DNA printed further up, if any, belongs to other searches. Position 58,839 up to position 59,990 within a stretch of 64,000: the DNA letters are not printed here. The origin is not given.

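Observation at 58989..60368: Orphan, truncated CpaF/VirB11-like pseudo-ATPase next to a DUF4383 membrane protein, with no secretion-system neighbours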

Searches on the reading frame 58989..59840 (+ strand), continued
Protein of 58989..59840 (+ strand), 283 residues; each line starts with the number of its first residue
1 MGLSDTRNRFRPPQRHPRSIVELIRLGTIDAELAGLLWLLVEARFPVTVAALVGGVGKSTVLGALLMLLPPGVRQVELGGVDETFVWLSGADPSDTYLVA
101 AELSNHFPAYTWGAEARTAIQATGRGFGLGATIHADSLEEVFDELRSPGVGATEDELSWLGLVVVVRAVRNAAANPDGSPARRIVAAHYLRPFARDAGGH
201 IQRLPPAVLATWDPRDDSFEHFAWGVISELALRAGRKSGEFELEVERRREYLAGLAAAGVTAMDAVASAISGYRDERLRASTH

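Call 29: find_homologous_proteins(query=A2, max_evalue=1e-10)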
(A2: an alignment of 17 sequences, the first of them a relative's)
Query A2 (17 sequences) (288 aa, profile of the alignment): 956 proteins with E <= 1e-10 among 8000 candidates; the best 120 are listed.
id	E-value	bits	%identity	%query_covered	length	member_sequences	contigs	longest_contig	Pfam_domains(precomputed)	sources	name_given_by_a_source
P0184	7.0e-100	352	100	100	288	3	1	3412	-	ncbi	-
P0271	7.5e-99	349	48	91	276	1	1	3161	-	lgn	-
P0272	1.4e-97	344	95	100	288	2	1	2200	-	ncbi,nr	ncbi:MAG: type II secretion system protein E [Chloroflexota bacterium]|nr:type II secretion system p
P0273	6.2e-96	339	79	97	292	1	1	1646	-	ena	-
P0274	5.0e-94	333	72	95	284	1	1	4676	-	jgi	jgi:energy-coupling factor transporter ATP-binding protein EcfA2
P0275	2.5e-93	331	72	98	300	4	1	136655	-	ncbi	-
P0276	7.7e-93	329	43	91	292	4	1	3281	-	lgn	-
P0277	4.6e-92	326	68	94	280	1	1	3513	-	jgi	jgi:hypothetical protein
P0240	1.1e-91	325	55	57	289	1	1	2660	-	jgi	jgi:hypothetical protein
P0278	1.2e-91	325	49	93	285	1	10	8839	-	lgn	-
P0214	1.7e-91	324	46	92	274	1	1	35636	-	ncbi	-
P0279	3.1e-91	324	69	93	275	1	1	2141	-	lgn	-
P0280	8.7e-91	322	69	94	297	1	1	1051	-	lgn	-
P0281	2.1e-90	321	66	95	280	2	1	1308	-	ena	-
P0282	5.8e-90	319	63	91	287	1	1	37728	-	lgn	-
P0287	4.2e-89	317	48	91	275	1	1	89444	-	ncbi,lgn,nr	ncbi:MAG: hypothetical protein QJR03_05335 [Sphaerobacter sp.]|nr:hypothetical protein [Sphaerobacte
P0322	4.1e-86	307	48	92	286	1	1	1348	PF00437.27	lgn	-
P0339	1.2e-83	299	44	84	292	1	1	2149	PF00437.27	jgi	jgi:hypothetical protein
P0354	1.9e-82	295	44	90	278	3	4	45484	PF00437.27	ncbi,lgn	ncbi:MAG TPA: type II secretion system protein E [Chloroflexota bacterium]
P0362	2.8e-82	294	37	87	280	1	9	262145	-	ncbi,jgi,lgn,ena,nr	ncbi:MAG TPA: hypothetical protein VKY19_05290 [Ktedonosporobacter sp.]|jgi:hypothetical protein|nr:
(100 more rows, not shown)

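Call 30: find_encoding_contigs(protein=P0287, flank=8000, max_places=2)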
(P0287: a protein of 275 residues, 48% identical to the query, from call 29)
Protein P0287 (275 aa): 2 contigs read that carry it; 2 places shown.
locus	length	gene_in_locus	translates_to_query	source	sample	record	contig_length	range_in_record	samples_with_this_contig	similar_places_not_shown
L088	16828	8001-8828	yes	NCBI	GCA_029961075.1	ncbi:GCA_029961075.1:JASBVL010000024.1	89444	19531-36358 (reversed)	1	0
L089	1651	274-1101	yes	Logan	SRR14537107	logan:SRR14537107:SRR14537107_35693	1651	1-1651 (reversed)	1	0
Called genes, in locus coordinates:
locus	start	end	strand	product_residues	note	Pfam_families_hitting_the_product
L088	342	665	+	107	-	-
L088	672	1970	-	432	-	PF09594:GT87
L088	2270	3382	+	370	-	PF00285:Citrate_synt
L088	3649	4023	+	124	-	-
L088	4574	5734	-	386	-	PF00174:Oxidored_molyb, PF03404:Mo-co_dimer (weak)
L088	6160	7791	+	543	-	PF07969:Amidohydro_3, PF01979:Amidohydro_1 (faint)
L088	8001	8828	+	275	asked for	-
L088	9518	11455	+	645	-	PF08298:AAA_PrkA, PF06798:PrkA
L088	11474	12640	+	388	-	PF04285:DUF444, PF05762:VWA_CoxE (weak), PF04285:DUF444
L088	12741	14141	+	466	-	PF04293:SpoVR, PF24755:SpoVR_C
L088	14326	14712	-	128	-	-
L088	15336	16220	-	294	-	-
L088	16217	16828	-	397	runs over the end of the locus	PF00512:HisKA, PF02518:HATPase_c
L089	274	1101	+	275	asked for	-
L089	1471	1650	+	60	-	?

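Call 31: find_encoding_contigs(protein=P0362, flank=8000, max_places=2)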
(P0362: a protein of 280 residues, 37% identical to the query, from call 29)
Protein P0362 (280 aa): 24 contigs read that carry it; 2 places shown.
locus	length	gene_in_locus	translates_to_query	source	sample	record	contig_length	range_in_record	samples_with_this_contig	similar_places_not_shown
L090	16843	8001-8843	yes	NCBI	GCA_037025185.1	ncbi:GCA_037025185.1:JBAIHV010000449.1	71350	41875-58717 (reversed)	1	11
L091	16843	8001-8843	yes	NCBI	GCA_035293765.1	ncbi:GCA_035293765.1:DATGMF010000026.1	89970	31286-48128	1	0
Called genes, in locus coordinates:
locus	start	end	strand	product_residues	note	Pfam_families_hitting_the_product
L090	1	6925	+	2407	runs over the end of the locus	-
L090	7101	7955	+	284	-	PF00300:His_Phos_1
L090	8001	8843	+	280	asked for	-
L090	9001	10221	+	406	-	PF13439:Glyco_transf_4, PF13579:Glyco_trans_4_4, PF20706:GT4-conflict, PF00534:Glycos_transf_1, PF13692:Glyco_trans_1_4, PF13524:Glyco_trans_1_2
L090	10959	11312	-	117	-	-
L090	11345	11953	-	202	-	-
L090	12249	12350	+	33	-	-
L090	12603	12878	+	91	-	PF00127:Copper-bind (weak)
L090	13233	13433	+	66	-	-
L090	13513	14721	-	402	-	PF01207:Dus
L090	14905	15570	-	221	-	PF01832:Glucosaminidase (weak)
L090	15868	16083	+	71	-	-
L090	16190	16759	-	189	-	-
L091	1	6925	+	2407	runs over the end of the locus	-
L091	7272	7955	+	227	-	PF00300:His_Phos_1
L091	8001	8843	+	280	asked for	-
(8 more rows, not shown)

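Call 32: find_encoding_contigs(protein=P0275, flank=8000, max_places=2)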
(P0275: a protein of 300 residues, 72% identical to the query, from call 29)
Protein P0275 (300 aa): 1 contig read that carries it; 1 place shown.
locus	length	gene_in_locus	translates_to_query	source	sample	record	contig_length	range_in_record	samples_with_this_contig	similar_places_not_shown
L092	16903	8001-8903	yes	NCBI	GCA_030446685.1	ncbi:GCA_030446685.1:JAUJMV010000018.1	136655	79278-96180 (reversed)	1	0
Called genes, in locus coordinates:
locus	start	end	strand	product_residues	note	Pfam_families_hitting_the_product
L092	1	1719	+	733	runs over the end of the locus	PF00122:E1-E2_ATPase, PF00702:Hydrolase, PF12710:HAD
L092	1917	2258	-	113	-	-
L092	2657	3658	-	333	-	PF01370:Epimerase, PF04321:RmlD_sub_bind, PF16363:GDP_Man_Dehyd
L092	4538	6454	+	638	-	PF00188:CAP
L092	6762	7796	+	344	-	PF03851:UvdE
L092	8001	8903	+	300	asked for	-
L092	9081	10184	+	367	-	PF02073:Peptidase_M29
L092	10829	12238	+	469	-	PF00158:Sigma54_activat (faint), PF07728:AAA_5 (faint)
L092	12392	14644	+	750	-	-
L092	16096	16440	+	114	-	-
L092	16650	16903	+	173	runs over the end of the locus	-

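Call 33: fold_search(model_id=the predicted structure, library=pdb)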
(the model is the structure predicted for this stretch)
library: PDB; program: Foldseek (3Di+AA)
matches with E <= 10: 1085; with E <= 0.001: 28
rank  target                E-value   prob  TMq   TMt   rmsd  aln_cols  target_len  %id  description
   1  4ihq_C                6.7e-17  1.00  0.73  0.42   4.4       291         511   19  Archaellum Assembly ATPase FlaI bound to ADP (released 2013-03-06)
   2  2oap_2                1.2e-16  1.00  0.75  0.43   4.7       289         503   20  Crystal structure of the archaeal secretion ATPase GspE in complex with AMP-PNP (released 2007-02-13)
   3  4ihq_A                1.4e-16  1.00  0.73  0.42   4.7       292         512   19  Archaellum Assembly ATPase FlaI bound to ADP (released 2013-03-06)
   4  4ii7_C                3.6e-16  1.00  0.73  0.42   4.5       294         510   19  Archaellum Assembly ATPase FlaI (released 2013-03-06)
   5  4ii7_D                6.5e-16  1.00  0.75  0.44   4.2       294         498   19  Archaellum Assembly ATPase FlaI (released 2013-03-06)
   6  4ii7_B                1.1e-15  1.00  0.72  0.41   6.2       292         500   20  Archaellum Assembly ATPase FlaI (released 2013-03-06)
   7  2oap_1                1.1e-15  1.00  0.73  0.43   5.7       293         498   21  Crystal structure of the archaeal secretion ATPase GspE in complex with AMP-PNP (released 2007-02-13)
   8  4ii7_A                2.0e-15  1.00  0.72  0.42   4.3       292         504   19  Archaellum Assembly ATPase FlaI (released 2013-03-06)
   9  8rjf_A                3.9e-08  1.00  0.55  0.38   7.8       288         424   17  TadA/CpaF with ADP (released 2024-08-14)
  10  8rkd_A                8.0e-08  1.00  0.55  0.38   7.2       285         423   17  TadA/CpaF with AMPPNP (released 2024-08-14)
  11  9e24_A                1.6e-07  1.00  0.57  0.39   5.5       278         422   17  Closed structure of CpaF without nucleotides (Apo dataset) (released 2025-04-23)
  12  3jc8_Ba               1.1e-06  1.00  0.61  0.40   4.6       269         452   13  Architectural model of the type IVa pilus machine in a piliated state (released 2016-03-16)
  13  2gza_C                6.9e-05  1.00  0.37  0.32  18.0       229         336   19  Crystal structure of the VirB11 ATPase from the Brucella Suis type IV secretion system in complex with sulphate (released 2006-07-11)
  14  2gza_B                8.2e-05  1.00  0.37  0.33  18.4       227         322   21  Crystal structure of the VirB11 ATPase from the Brucella Suis type IV secretion system in complex with sulphate (released 2006-07-11)
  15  2gza_A                1.3e-04  1.00  0.36  0.32   6.9       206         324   19  Crystal structure of the VirB11 ATPase from the Brucella Suis type IV secretion system in complex with sulphate (released 2006-07-11)
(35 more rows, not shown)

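Call 34: search_solved_structures(query=A1, max_evalue=0.001, show_alignments=2)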
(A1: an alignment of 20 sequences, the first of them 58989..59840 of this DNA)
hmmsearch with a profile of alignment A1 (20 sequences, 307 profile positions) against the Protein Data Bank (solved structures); distinct sequences matched with E-value up to 0.001: 3.
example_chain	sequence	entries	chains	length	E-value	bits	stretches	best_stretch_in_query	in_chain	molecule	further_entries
2oap_1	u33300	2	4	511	5.8e-15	58.3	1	7-299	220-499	Type II secretion system protein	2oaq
4ii7_A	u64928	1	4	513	3.4e-14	55.7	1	9-210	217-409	FlaI ATPase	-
4ihq_A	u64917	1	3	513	1.3e-13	53.8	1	9-210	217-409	FlaI ATPase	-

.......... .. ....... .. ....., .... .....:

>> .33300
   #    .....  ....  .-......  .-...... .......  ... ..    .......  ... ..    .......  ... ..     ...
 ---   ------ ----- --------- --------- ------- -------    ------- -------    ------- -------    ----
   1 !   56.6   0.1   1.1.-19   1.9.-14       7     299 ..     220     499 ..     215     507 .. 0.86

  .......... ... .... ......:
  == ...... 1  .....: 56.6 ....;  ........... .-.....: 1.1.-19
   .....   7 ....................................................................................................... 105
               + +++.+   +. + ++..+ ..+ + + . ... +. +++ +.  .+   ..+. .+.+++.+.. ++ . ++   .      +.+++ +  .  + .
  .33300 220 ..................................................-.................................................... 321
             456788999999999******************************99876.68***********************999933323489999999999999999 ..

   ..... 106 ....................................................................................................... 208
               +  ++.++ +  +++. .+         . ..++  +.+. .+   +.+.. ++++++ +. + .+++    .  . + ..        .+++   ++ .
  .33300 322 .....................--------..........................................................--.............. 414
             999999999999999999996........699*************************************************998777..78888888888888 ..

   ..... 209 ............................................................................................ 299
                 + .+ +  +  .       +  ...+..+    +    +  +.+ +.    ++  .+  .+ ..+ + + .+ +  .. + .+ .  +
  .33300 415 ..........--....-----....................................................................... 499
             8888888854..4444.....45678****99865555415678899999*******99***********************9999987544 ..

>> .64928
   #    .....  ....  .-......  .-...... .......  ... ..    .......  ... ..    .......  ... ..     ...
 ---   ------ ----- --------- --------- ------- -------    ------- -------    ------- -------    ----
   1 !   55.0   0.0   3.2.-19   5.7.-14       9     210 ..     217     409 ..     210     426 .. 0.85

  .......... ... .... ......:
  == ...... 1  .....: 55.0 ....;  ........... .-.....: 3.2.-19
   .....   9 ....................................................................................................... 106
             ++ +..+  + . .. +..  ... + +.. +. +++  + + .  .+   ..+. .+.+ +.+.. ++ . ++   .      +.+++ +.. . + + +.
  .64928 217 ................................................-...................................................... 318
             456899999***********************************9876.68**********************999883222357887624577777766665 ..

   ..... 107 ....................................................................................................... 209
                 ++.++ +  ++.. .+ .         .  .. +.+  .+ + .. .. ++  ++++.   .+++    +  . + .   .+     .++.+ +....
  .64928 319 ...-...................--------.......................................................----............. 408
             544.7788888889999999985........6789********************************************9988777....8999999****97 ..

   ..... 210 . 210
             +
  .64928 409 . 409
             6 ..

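Call 38: find_encoding_contigs(protein=P0001, flank=10000, max_places=3)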
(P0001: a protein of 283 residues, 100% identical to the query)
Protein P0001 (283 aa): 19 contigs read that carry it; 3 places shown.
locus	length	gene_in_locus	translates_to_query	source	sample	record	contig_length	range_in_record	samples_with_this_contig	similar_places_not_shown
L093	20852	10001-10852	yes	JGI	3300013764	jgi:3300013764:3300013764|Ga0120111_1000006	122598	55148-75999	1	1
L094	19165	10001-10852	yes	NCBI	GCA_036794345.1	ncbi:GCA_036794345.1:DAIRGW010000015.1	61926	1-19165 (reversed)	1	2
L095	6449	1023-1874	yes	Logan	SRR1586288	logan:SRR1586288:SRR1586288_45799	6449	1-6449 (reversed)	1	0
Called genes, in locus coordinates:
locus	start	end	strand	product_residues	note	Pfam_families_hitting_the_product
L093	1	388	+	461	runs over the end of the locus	PF05762:VWA_CoxE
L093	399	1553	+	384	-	PF02625:XdhC_CoxI, PF13478:XdhC_C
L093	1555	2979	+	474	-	PF12804:NTP_transf_3, PF13649:Methyltransf_25 (weak)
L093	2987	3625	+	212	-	PF00753:Lactamase_B, PF12706:Lactamase_B_2 (weak)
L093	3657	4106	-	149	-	PF01161:PBP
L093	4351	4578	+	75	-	-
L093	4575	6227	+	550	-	PF01145:Band_7, PF15975:Flot (weak)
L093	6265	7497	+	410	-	PF05816:TelA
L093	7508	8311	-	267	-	PF01061:ABC2_membrane, PF12698:ABC2_membrane_3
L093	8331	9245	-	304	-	PF00005:ABC_tran, PF13304:AAA_21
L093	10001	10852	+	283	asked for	-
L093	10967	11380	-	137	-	PF14325:DUF4383 (weak)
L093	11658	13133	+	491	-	PF07728:AAA_5 (faint)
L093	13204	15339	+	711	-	PF27532:Mb0984_helical, PF27098:Rv0959_3rd, PF13519:VWA_2 (weak)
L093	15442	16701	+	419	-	PF09594:GT87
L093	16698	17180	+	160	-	PF10027:DUF2269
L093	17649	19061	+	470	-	PF01116:F_bP_aldolase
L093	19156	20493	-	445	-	PF13384:HTH_23 (faint), PF12728:HTH_17 (faint), PF13518:HTH_28 (weak), PF13551:HTH_29, PF13565:HTH_32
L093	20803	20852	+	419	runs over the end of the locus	PF05239:PRC (faint), PF03448:MgtE_N, PF14841:FliG_M (faint), PF00571:CBS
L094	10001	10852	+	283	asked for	-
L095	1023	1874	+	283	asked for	-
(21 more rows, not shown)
